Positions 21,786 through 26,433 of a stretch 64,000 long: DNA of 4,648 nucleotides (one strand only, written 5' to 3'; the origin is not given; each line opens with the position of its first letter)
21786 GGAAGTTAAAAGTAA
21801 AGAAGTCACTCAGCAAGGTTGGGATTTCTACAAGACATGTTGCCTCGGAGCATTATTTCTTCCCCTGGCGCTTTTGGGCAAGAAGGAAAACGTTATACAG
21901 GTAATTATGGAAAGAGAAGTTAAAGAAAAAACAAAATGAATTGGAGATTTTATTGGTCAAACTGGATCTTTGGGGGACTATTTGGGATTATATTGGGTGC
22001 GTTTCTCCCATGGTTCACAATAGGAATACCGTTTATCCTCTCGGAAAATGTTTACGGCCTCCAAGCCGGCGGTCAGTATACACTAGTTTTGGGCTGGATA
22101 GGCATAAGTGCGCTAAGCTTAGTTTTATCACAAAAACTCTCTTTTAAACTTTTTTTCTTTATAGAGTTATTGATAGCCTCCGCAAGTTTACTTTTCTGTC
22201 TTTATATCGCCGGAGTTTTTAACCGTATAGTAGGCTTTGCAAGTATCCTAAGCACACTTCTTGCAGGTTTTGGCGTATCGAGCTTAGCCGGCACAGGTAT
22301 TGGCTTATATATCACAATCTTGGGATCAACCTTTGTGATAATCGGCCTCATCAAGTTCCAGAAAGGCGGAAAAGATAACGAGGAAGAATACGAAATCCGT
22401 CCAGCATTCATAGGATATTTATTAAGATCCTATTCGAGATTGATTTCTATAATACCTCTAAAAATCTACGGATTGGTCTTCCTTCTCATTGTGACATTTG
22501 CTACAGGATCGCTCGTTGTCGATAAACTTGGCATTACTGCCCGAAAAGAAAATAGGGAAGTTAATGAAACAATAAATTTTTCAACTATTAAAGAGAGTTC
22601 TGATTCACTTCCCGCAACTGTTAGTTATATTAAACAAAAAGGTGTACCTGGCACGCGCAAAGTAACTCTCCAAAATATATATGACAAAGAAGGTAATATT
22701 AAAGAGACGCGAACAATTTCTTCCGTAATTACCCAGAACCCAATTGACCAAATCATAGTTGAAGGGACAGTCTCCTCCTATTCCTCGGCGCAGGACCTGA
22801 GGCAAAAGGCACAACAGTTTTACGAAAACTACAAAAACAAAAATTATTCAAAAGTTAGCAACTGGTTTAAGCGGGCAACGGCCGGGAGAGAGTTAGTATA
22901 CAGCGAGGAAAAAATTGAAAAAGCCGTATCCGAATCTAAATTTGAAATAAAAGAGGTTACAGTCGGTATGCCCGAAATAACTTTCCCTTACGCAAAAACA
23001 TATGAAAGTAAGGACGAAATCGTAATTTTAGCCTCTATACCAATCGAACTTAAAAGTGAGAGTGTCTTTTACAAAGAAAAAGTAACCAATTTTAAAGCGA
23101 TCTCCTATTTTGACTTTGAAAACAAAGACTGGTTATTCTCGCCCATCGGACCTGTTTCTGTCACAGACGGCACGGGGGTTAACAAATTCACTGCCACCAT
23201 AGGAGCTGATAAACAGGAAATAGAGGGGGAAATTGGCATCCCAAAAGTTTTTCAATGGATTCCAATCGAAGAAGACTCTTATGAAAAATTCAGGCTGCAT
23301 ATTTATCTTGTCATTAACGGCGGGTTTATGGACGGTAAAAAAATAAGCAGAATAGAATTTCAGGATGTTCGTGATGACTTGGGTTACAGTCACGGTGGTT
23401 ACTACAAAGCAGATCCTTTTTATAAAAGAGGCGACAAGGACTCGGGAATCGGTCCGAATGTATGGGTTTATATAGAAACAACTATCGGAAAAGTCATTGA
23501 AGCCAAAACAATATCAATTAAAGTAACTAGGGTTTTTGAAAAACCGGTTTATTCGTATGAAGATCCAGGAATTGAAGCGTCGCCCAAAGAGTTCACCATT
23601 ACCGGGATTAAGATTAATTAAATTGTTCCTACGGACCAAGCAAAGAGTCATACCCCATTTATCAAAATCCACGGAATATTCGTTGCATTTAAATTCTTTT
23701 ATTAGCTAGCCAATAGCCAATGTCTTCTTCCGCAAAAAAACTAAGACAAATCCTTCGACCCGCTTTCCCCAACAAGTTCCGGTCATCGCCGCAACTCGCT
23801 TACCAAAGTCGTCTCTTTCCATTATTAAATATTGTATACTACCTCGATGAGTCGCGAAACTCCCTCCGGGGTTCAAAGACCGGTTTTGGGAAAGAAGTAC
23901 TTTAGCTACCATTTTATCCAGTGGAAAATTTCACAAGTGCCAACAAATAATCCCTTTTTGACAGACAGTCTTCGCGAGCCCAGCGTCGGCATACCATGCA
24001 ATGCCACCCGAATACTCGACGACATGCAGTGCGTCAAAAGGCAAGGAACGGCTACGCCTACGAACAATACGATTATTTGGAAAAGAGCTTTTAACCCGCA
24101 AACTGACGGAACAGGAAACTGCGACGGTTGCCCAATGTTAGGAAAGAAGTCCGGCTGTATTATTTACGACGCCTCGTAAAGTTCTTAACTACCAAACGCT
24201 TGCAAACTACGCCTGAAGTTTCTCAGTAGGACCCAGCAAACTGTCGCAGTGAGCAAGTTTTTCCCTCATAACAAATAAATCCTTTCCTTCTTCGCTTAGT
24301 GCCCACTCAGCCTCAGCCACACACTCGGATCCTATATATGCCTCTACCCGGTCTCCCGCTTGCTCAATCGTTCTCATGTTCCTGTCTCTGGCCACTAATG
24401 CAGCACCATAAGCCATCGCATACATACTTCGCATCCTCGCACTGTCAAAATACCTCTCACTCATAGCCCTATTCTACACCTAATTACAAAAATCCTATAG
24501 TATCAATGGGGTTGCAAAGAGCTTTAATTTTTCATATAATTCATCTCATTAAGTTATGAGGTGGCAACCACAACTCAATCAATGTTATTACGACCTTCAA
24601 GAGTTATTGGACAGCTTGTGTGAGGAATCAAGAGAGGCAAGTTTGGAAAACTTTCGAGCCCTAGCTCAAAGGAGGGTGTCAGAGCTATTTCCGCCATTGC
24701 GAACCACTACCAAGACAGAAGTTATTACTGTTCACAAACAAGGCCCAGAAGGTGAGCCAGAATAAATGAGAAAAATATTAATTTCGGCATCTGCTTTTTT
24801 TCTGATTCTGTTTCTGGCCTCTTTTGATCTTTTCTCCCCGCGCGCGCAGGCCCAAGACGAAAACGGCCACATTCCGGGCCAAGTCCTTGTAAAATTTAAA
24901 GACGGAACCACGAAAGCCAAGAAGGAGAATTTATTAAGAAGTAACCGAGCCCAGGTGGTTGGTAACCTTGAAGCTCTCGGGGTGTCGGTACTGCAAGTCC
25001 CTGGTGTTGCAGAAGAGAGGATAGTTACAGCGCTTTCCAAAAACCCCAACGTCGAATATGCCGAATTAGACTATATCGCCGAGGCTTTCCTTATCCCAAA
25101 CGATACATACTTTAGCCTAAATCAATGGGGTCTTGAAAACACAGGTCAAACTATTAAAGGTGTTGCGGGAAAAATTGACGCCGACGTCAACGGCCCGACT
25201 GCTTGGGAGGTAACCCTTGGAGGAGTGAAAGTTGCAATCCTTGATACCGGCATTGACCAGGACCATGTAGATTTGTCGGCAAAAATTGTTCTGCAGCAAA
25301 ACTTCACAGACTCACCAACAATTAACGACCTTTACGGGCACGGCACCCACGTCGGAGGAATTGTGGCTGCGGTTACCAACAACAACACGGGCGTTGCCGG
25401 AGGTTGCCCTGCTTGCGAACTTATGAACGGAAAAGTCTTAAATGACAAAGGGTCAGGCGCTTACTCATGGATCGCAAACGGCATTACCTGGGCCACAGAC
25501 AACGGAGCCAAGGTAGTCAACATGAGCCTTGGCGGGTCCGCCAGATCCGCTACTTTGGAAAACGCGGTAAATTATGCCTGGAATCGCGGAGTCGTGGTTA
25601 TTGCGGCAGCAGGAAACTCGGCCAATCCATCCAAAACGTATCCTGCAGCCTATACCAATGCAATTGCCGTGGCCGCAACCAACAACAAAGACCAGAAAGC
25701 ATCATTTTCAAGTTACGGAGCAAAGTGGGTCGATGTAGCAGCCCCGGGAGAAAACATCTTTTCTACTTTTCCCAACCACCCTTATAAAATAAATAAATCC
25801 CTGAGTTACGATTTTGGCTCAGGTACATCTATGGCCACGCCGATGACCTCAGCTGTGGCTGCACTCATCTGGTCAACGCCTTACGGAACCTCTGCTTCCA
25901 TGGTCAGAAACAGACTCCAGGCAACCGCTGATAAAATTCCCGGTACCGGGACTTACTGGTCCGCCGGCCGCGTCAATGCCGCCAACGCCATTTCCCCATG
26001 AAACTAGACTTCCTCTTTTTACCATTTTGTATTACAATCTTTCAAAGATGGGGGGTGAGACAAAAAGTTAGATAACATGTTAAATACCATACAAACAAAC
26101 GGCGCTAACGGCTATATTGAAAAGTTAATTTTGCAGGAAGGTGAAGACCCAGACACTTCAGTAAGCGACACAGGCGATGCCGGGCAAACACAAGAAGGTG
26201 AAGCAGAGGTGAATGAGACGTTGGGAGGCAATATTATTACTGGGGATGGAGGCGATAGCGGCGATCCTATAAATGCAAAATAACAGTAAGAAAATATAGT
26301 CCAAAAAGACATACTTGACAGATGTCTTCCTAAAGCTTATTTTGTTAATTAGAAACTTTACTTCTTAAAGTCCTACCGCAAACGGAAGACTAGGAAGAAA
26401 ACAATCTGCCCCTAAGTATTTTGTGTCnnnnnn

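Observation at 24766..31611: Camelysin/TasA-like fibre locus with SipW-type peptidase, S8 subtilase, RTX-repeat member and a palindrome-bracketed TrpR-like regulator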

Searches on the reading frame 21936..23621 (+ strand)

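Call 3: search_protein_families(library=pfam, proteins=[window:21936-23621:+], max_evalue=0.1)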
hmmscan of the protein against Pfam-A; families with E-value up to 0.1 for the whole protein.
window:21936-23621:+ (561 aa): 1 family
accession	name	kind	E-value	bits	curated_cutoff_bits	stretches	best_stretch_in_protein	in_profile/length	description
PF07501.17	G5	-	1e-10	42.1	23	1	205-278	2-74/75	G5 domain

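Call 4: search_protein_families(library=ncbifam, proteins=[window:21936-23621:+], max_evalue=0.1)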
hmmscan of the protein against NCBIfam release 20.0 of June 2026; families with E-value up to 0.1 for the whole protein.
window:21936-23621:+ (561 aa): 0 families

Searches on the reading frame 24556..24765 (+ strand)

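Call 68: search_protein_families(library=pfam, proteins=[window:24556-24765:+], max_evalue=10)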
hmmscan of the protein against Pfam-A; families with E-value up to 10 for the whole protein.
window:24556-24765:+ (69 aa): 1 family
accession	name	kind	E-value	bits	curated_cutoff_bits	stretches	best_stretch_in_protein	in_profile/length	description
PF23943.1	PUS7L_N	-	0.014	15.9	27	1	34-62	47-75/80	PUS7L N-terminal domain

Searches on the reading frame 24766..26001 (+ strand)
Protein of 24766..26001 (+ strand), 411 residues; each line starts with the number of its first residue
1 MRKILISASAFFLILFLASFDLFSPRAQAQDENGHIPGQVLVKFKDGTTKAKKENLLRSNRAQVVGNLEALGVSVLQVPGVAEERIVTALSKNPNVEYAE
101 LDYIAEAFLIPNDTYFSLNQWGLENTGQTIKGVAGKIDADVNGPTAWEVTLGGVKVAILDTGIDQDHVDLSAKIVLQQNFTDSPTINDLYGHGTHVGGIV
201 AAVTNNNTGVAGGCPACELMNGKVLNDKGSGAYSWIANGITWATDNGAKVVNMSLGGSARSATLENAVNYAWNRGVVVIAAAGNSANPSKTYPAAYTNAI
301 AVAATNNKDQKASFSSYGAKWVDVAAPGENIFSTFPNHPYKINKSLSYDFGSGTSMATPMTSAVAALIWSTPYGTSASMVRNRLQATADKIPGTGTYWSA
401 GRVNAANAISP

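Call 3: search_protein_families(library=pfam, proteins=[window:24766-26001:+], max_evalue=0.1)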
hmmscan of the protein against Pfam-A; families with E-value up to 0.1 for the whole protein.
window:24766-26001:+ (411 aa): 2 families
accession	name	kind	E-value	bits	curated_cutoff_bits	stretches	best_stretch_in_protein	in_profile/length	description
PF00082.27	Peptidase_S8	-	7.7e-55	186.7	21.8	1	153-390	3-275/288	Subtilase family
PF22148.1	Fervidolysin_NPro-like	-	4e-15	56.4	21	1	27-101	7-80/81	Fervidolysin N-terminal prodomain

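Call 4: search_protein_families(library=ncbifam, proteins=[window:24766-26001:+], max_evalue=0.1)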
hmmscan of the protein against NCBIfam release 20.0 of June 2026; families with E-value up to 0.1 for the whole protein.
window:24766-26001:+ (411 aa): 8 families
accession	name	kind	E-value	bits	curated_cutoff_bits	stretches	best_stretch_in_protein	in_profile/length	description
TIGR03921.1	T7SS_mycosin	equivalog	3.5e-57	194.1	278.75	1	145-409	5-285/353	type VII secretion-associated serine protease mycosin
NF033595.1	denti_PrtP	equivalog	1.3e-30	106.6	300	2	251-409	342-502/606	dentilisin complex serine proteinase subunit PrtP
NF049966.1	QH_SP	equivalog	1.1e-23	83.7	165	1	155-388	1-211/219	subtilisin-like serine protease QhpE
TIGR03895.1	protease_PatA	subfamily_domain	2.9e-18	66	421.05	1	192-372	1-180/606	PatA/PatG family cyanobactin maturation protease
NF042956.1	IteS_antiphage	equivalog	7e-08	31.2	900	1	156-294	259-404/747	S8 family anti-phage peptidase IteS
NF040553.1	SGO_0316_fam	subfamily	1.1e-06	26.6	1400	2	174-286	339-465/1486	SGO_0316/SGO_0317 family LPXTG-anchored serine peptidase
NF040809.1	germ_prot_CspBA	exception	5.9e-05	20.9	1250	1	182-288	714-827/1099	bifunctional germination protease/germinant receptor pseudoprotease CspBA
NF007670.0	PRK10344.1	equivalog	0.059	13.4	150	0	257-298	31-71/92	DNA-binding transcriptional regulator SfsB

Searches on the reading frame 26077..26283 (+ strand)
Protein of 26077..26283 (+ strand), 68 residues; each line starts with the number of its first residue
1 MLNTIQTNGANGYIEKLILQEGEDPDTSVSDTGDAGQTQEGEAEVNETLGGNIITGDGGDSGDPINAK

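Call 3: search_protein_families(library=pfam, proteins=[window:26077-26283:+], max_evalue=0.1)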
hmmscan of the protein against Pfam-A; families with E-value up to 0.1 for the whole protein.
window:26077-26283:+ (68 aa): 0 families

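Call 4: search_protein_families(library=ncbifam, proteins=[window:26077-26283:+], max_evalue=0.1)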
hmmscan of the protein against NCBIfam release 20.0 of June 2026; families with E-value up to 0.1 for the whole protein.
window:26077-26283:+ (68 aa): 0 families

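Call 68: search_protein_families(library=pfam, proteins=[window:26077-26283:+], max_evalue=10)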
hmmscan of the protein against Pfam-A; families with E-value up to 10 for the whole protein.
window:26077-26283:+ (68 aa): 0 families
